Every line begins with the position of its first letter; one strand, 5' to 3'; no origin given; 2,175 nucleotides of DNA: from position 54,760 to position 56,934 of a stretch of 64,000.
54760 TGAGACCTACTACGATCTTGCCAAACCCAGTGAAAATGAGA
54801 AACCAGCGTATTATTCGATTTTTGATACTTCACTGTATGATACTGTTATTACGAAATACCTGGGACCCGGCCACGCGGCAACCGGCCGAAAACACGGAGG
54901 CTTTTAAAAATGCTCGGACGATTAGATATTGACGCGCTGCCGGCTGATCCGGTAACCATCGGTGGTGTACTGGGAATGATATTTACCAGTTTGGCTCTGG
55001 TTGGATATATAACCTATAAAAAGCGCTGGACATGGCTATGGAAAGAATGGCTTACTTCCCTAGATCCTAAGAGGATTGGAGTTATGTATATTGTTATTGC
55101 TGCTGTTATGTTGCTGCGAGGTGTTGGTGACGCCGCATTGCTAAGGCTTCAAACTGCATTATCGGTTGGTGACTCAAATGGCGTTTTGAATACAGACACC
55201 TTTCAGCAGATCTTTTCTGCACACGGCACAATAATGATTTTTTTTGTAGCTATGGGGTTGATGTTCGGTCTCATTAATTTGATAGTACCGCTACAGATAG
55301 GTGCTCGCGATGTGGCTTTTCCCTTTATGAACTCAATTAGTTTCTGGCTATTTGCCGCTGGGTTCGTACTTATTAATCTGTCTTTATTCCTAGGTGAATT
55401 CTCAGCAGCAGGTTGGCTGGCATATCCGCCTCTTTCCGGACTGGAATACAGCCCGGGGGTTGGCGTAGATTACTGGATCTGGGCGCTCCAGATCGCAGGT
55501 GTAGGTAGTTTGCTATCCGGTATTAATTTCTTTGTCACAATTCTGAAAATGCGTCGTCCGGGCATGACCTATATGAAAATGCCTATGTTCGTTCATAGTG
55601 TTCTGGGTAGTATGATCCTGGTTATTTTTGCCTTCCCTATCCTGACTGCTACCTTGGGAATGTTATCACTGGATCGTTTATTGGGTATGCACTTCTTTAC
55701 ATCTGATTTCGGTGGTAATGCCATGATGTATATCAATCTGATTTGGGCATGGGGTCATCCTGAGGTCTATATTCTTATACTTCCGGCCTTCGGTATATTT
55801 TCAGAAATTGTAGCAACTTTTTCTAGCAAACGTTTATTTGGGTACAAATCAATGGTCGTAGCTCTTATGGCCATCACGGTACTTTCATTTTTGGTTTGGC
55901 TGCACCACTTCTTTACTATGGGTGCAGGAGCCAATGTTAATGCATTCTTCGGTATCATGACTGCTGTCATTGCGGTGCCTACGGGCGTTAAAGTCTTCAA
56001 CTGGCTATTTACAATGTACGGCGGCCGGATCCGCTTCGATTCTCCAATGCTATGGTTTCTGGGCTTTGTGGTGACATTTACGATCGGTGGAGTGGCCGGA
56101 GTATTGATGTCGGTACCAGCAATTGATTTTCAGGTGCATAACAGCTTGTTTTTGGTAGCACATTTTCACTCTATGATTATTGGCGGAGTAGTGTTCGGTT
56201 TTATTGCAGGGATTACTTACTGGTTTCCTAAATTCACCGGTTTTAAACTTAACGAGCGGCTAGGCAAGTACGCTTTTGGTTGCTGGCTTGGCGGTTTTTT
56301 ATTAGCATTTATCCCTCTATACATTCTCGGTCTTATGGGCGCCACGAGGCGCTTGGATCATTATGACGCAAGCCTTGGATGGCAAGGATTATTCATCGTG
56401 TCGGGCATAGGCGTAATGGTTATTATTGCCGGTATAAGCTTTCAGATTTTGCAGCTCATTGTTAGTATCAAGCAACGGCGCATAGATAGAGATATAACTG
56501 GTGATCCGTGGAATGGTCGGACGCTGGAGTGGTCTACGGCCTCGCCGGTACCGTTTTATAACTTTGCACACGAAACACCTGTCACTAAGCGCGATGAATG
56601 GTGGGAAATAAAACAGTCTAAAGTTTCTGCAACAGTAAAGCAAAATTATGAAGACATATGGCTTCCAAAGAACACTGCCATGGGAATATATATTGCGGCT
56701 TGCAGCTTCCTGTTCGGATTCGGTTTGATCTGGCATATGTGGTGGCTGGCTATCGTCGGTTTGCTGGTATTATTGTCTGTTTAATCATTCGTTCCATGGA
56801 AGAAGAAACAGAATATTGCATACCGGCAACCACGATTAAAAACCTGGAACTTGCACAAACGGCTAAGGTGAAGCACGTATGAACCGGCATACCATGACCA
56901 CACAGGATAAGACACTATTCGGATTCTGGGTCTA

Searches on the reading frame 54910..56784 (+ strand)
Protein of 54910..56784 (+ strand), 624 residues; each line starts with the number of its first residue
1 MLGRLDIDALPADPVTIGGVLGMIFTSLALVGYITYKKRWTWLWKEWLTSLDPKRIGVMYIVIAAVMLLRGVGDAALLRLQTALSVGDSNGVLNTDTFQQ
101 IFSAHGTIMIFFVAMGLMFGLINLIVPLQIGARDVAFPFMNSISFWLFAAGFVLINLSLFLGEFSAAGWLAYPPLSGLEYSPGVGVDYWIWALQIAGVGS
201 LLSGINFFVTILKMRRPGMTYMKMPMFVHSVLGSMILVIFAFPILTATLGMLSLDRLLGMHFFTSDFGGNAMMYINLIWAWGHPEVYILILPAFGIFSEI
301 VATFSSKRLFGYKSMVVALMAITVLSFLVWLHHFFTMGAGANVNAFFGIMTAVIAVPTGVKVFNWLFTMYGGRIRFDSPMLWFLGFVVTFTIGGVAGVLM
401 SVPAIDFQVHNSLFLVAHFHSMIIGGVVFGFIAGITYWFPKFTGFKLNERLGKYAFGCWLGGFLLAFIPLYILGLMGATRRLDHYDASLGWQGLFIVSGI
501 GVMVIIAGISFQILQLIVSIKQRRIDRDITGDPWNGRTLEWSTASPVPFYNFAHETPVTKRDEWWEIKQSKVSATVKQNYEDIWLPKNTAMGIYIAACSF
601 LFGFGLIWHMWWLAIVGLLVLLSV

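Call 58: list_cluster_members(proteins=[window:54910-56784:+, window:9835-11019:+, window:6954-8771:-, window:573-1628:-, window:16172-17104:-, window:57819-58955:+, window:43428-44420:-, window:62863-63795:+, window:8852-9790:-, window:39360-40145:-])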
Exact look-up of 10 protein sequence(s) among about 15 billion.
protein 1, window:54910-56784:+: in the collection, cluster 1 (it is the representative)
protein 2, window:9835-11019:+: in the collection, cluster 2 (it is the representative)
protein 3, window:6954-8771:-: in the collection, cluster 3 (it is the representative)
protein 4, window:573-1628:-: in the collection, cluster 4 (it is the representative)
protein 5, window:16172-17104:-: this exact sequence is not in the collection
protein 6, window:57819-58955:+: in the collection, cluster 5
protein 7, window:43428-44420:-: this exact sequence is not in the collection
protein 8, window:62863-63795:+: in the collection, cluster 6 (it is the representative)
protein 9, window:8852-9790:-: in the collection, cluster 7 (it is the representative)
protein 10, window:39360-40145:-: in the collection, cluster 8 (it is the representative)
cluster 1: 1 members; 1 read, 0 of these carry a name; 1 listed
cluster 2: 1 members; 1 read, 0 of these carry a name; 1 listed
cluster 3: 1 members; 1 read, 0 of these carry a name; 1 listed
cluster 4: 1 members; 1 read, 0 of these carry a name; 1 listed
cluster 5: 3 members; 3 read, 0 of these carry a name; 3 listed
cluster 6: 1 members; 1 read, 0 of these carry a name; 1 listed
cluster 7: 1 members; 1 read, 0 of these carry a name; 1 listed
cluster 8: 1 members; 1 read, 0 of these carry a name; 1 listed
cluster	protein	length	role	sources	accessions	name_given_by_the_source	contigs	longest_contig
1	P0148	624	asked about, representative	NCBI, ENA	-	-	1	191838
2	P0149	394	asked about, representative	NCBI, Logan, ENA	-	-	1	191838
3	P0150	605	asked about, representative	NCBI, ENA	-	-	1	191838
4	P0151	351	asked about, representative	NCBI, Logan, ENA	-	-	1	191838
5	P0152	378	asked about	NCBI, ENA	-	-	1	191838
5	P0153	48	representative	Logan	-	-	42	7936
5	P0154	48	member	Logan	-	-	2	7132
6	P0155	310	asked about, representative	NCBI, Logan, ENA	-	-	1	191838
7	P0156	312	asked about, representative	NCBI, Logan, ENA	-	-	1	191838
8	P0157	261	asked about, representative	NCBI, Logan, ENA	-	-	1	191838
